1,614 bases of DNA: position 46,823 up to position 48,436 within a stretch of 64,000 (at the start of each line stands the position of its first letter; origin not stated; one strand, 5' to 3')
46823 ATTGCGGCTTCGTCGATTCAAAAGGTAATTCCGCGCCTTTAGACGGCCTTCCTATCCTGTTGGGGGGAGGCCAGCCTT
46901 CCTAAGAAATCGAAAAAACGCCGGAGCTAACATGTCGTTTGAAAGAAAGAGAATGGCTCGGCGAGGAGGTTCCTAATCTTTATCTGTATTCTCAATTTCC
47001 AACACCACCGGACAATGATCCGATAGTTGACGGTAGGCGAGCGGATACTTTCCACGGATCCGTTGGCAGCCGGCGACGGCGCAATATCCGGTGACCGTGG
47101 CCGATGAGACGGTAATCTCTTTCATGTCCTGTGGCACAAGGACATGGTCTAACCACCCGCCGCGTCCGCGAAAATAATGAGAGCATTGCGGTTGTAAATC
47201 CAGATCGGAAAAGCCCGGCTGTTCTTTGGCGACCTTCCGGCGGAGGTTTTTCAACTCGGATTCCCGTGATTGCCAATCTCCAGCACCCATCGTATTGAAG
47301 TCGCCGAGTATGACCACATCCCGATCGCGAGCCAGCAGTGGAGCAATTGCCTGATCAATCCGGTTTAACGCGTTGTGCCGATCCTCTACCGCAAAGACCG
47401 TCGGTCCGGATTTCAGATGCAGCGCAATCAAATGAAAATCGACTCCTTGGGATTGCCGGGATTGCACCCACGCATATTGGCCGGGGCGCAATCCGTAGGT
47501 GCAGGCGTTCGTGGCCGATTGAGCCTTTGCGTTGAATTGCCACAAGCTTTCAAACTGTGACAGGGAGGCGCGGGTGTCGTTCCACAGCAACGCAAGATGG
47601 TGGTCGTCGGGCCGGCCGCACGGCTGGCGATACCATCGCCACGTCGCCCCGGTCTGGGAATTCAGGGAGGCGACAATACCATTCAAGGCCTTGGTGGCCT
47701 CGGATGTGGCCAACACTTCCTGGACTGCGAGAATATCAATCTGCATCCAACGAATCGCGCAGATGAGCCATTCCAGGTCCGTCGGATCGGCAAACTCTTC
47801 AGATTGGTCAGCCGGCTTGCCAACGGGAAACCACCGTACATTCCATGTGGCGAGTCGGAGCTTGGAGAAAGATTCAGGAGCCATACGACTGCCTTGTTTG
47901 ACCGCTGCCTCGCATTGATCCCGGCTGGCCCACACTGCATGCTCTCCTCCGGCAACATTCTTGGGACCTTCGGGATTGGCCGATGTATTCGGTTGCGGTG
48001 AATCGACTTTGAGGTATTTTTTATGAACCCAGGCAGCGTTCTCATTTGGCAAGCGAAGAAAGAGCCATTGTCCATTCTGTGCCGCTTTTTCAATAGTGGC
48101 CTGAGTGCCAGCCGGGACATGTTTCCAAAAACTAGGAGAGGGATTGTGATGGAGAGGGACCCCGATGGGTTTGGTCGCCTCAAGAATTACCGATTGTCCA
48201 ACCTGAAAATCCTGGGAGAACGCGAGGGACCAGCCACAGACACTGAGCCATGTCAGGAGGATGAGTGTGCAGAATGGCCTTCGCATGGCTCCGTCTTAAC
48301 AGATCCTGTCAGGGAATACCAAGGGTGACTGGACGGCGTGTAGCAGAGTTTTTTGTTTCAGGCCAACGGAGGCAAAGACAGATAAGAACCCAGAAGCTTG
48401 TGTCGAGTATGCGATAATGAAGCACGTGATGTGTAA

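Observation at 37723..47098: Diverged ~245-bp direct repeats spanning two convergent gene ends, bracketing a 9-kb mosaic insert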

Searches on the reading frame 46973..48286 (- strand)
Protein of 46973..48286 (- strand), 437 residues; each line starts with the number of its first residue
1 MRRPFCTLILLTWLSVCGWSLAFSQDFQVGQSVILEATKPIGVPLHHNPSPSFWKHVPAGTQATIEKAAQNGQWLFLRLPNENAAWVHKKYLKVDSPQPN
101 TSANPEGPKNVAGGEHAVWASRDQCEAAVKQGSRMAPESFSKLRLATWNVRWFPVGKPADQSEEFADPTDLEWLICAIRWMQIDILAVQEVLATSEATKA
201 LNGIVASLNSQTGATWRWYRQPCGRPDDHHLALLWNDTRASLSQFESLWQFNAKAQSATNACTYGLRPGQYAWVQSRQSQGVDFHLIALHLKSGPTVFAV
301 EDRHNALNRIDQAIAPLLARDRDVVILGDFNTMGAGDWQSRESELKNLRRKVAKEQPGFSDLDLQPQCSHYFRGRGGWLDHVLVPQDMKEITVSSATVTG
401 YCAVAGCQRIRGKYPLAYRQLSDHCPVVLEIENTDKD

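Call 8: search_protein_families(library=pfam, proteins=[window:46973-48286:-], max_evalue=0.01)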
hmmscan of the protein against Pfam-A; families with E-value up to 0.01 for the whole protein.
window:46973-48286:- (437 aa): 2 families
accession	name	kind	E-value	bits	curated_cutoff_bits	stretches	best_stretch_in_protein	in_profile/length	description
PF03372.29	Exo_endo_phos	-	1.3e-08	35.3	24.5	1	146-394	1-212/225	Endonuclease/Exonuclease/phosphatase family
PF14529.12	Exo_endo_phos_2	-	0.0056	17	27.4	0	305-391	12-100/117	Endonuclease-reverse transcriptase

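Call 11: find_homologous_proteins(query=window:46973-48286:-)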
Query window:46973-48286:- (437 aa): 376 proteins with E <= 0.001 among 5357 candidates; the best 120 are listed.
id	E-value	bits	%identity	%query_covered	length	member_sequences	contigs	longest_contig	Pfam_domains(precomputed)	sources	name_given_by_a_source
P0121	1.0e-274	929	89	100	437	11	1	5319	PF03372.30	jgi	jgi:endonuclease/exonuclease/phosphatase family metal-dependent hydrolase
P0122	6.4e-249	844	80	100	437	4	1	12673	PF03372.30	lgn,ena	-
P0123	1.9e-248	843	79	100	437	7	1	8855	PF03372.30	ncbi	-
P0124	5.2e-247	838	79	100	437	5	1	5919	PF03372.30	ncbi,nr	ncbi:MAG TPA: endonuclease/exonuclease/phosphatase family protein [Nitrospirales bacterium]|nr:endon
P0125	2.3e-245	833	79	100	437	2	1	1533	PF03372.30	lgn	-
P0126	6.4e-245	831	79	100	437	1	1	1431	PF03372.30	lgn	-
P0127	7.3e-242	821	76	100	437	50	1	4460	PF03372.30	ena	-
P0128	2.3e-241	820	79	99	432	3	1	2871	PF03372.30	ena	-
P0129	3.6e-240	816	78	100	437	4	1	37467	PF03372.30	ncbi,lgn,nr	ncbi:MAG TPA: endonuclease/exonuclease/phosphatase family protein [Nitrospirales bacterium]|nr:endon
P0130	6.0e-240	815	77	100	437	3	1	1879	PF03372.30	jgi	jgi:endonuclease/exonuclease/phosphatase family metal-dependent hydrolase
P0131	4.4e-239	812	79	100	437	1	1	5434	PF03372.30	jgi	jgi:endonuclease/exonuclease/phosphatase family metal-dependent hydrolase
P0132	1.5e-233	794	75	100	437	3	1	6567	PF03372.30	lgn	-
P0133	1.3e-230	784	75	100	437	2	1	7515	PF03372.30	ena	-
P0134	9.8e-230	781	75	100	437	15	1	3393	PF03372.30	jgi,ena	-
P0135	5.1e-229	779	76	96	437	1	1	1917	PF03372.30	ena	-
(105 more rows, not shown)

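Call 14: find_encoding_contigs(protein=P0121, flank=10000, max_places=3)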
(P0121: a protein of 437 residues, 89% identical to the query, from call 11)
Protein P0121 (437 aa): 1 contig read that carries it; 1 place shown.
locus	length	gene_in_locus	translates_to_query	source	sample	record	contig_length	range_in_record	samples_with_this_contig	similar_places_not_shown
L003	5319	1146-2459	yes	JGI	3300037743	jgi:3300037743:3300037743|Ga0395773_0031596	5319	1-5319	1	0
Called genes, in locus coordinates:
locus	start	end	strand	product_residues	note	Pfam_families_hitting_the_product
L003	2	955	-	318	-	?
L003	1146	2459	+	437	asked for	PF03372:Exo_endo_phos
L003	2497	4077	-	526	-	PF02518:HATPase_c, PF13589:HATPase_c_3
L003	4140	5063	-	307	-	PF01545:Cation_efflux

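Call 56: find_encoding_contigs(protein=P0129, flank=10000, max_places=2)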
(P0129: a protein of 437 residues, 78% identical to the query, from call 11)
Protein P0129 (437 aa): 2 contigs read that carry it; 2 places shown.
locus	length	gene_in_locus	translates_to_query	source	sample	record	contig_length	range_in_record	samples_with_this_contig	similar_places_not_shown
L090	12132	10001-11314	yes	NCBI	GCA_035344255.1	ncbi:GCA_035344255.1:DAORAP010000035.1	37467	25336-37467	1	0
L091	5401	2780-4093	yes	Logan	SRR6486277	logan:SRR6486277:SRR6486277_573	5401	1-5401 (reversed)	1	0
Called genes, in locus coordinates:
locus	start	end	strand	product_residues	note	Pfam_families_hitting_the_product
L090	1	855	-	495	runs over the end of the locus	PF13372:Alginate_exp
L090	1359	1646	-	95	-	PF02416:TatA_B_E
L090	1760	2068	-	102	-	PF02416:TatA_B_E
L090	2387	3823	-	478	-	PF02636:Methyltransf_28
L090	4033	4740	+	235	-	-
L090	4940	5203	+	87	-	PF14209:DUF4321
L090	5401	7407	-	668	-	PF00270:DEAD (weak), PF04851:ResIII, PF17757:UvrB_inter, PF27431:UvrB_3rd, PF00271:Helicase_C, PF12344:UvrB, PF02151:UVR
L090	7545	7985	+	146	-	PF01814:Hemerythrin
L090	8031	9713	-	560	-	PF01268:FTHFS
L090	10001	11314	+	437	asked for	PF03372:Exo_endo_phos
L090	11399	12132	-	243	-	PF01545:Cation_efflux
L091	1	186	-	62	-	?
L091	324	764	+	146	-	PF01814:Hemerythrin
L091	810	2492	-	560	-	PF01268:FTHFS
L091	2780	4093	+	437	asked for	PF03372:Exo_endo_phos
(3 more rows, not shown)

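Call 58: find_encoding_contigs(protein=P0122, flank=10000, max_places=2)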
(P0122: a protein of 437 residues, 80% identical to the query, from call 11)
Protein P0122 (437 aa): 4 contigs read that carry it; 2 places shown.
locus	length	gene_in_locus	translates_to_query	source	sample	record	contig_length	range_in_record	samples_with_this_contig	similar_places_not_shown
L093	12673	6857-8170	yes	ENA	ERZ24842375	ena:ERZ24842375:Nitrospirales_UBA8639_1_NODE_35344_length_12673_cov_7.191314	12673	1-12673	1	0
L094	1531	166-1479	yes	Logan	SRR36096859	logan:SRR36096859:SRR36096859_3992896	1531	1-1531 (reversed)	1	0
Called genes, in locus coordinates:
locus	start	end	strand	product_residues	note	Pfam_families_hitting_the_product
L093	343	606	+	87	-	PF14209:DUF4321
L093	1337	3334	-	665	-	PF00270:DEAD (faint), PF04851:ResIII, PF17757:UvrB_inter, PF27431:UvrB_3rd, PF00271:Helicase_C, PF12344:UvrB, PF02151:UVR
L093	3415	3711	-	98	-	PF05016:ParE_toxin, PF15781:ParE-like_toxin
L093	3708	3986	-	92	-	PF02604:PhdYeFM_antitox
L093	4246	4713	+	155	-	PF01814:Hemerythrin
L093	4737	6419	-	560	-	PF01268:FTHFS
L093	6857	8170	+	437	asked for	PF03372:Exo_endo_phos (weak)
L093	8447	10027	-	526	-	PF02518:HATPase_c, PF13589:HATPase_c_3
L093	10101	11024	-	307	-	PF01545:Cation_efflux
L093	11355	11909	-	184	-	PF04307:YdjM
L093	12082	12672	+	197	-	?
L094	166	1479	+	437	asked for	PF03372:Exo_endo_phos (weak)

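Call 63: search_protein_families(library=ncbifam, proteins=[window:46973-48286:-], max_evalue=0.001)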
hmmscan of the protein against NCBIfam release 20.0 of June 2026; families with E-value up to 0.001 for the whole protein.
window:46973-48286:- (437 aa): 1 family
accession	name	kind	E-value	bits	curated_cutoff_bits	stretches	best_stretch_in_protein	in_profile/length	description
NF033681.1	ExeM_NucH_DNase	subfamily_domain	1.2e-09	37.6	300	1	157-393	254-499/546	ExeM/NucH family extracellular endonuclease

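Call 64: search_protein_families(library=padloc, proteins=[window:46973-48286:-], max_evalue=0.001)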
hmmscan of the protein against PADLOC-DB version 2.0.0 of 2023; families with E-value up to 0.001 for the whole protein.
window:46973-48286:- (437 aa): 0 families

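Call 65: list_cluster_members(proteins=[window:46973-48286:-, window:37981-38670:+, window:45393-46628:+, window:44293-45183:-, window:43194-43877:-, window:41715-42557:+, window:50300-52429:+])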
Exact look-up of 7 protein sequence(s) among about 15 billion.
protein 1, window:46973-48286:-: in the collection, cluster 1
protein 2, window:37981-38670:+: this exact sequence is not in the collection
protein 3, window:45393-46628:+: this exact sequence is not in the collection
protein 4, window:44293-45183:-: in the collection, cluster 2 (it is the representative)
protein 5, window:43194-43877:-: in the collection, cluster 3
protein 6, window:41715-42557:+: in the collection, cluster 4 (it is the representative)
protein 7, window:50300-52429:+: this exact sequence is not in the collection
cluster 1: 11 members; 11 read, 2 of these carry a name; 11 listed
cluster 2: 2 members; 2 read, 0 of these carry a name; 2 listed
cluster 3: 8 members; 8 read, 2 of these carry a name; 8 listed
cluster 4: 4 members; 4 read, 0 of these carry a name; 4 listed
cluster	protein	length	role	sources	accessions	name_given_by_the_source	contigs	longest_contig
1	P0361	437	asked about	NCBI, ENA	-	-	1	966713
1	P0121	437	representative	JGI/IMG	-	endonuclease/exonuclease/phosphatase family metal-dependent hydrolase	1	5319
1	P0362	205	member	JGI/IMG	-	endonuclease/exonuclease/phosphatase family metal-dependent hydrolase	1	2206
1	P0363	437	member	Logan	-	-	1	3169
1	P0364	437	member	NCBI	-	-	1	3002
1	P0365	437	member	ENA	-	-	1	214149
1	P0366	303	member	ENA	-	-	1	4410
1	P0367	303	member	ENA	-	-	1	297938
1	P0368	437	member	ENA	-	-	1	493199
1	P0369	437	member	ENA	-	-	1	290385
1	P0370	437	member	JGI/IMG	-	-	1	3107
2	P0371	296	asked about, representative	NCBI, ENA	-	-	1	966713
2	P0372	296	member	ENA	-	-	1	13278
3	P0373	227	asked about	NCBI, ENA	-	-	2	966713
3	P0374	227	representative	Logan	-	-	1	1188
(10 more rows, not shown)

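Call 66: find_encoding_contigs(protein=window:46973-48286:-, flank=10000, max_places=3)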
Protein window:46973-48286:- (437 aa): no gene with exactly this product is on record in the collection.

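Call 67: find_encoding_contigs(protein=P0365, flank=10000, max_places=2)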
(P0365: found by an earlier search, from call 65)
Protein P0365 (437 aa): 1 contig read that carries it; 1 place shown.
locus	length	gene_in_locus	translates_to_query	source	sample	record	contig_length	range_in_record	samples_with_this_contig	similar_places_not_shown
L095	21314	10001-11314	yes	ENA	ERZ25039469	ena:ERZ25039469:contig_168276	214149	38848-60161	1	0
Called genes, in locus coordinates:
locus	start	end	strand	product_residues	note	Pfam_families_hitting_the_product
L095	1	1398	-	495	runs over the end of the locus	PF13372:Alginate_exp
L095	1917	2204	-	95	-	PF02416:TatA_B_E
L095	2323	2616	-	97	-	PF02416:TatA_B_E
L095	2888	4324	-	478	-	PF02636:Methyltransf_28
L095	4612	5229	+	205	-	-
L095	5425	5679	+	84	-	-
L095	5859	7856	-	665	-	PF00270:DEAD (faint), PF04851:ResIII, PF17757:UvrB_inter, PF27431:UvrB_3rd, PF00271:Helicase_C, PF12344:UvrB, PF02151:UVR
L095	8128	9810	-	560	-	PF01268:FTHFS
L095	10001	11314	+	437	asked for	PF03372:Exo_endo_phos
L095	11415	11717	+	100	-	-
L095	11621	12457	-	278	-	PF08241:Methyltransf_11, PF08242:Methyltransf_12, PF13649:Methyltransf_25, PF13847:Methyltransf_31 (weak)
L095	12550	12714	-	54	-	PF13683:rve_3 (weak)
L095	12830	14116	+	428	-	PF14294:DUF4372, PF01609:DDE_Tnp_1, PF13612:DDE_Tnp_1_3 (faint)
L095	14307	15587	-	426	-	PF00872:Transposase_mut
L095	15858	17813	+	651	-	PF07719:TPR_2 (faint), PF14559:TPR_19 (faint), PF23914:TPR_CcmH_CycH (faint), PF13431:TPR_17 (faint), PF00515:TPR_1 (faint), PF13414:TPR_11 (weak)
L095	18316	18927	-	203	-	PF08238:Sel1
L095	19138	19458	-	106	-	-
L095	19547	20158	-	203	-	-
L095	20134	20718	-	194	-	PF02518:HATPase_c, PF13589:HATPase_c_3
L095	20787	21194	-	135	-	-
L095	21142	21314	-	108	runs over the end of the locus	-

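Call 71: find_encoding_contigs(protein=P0368, flank=10000, max_places=2)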
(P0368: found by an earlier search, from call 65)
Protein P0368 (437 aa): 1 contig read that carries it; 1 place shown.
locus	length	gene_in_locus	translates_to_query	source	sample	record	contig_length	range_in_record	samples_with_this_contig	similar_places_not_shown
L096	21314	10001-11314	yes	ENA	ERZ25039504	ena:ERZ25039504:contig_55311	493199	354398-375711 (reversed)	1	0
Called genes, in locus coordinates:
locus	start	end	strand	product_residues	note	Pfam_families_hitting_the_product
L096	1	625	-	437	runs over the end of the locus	PF13372:Alginate_exp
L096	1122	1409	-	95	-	PF02416:TatA_B_E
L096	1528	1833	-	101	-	PF02416:TatA_B_E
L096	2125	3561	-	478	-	PF02636:Methyltransf_28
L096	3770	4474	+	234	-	-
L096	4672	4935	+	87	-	PF14209:DUF4321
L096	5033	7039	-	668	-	PF00270:DEAD (faint), PF04851:ResIII, PF17757:UvrB_inter, PF27431:UvrB_3rd, PF00271:Helicase_C, PF12344:UvrB, PF02151:UVR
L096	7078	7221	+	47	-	-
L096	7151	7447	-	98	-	PF05016:ParE_toxin, PF15781:ParE-like_toxin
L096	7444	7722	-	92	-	PF02604:PhdYeFM_antitox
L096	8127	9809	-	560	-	PF01268:FTHFS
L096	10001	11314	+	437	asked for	PF03372:Exo_endo_phos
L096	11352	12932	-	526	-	PF02518:HATPase_c, PF13589:HATPase_c_3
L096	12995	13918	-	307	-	PF01545:Cation_efflux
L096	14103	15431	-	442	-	PF13657:Couple_hipA, PF07804:HipA_C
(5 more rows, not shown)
